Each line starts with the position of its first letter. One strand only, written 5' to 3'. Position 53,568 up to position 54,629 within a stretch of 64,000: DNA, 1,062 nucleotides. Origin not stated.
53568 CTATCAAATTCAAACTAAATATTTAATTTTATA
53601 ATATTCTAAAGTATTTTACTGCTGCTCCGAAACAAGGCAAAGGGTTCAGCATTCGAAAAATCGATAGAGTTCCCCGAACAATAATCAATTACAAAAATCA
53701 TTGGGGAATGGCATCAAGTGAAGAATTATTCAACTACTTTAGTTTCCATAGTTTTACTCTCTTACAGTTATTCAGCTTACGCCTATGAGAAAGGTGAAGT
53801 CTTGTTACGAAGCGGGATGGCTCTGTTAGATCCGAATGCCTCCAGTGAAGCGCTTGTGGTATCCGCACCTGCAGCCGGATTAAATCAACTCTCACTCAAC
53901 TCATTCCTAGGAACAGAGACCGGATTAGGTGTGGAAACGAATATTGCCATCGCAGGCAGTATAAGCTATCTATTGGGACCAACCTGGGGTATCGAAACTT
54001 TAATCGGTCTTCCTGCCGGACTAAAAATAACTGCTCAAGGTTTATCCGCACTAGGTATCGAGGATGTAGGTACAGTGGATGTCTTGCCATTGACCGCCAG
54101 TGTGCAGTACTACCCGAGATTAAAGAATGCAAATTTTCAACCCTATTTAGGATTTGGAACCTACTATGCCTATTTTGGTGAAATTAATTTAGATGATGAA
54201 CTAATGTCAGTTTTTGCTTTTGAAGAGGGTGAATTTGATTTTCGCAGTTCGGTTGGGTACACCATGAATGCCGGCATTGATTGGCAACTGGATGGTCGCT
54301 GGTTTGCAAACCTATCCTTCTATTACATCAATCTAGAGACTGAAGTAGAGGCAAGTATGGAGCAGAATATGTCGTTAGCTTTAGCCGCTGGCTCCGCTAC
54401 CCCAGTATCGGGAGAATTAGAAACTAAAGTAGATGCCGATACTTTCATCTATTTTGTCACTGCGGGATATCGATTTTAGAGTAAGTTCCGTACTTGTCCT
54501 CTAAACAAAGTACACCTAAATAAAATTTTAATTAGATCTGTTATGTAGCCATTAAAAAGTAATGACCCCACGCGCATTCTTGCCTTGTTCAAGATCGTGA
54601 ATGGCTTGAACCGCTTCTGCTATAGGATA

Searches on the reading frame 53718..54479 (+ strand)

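Call 72: search_protein_families(library=ncbifam, proteins=[window:53718-54479:+], max_evalue=0.00001)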
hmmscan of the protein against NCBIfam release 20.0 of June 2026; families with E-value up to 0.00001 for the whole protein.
window:53718-54479:+ (253 aa): 1 family
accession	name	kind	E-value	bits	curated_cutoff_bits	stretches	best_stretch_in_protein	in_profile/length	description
NF008202.0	PRK10959.1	equivalog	4.9e-27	94.6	287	1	3-253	3-212/212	outer membrane protein OmpW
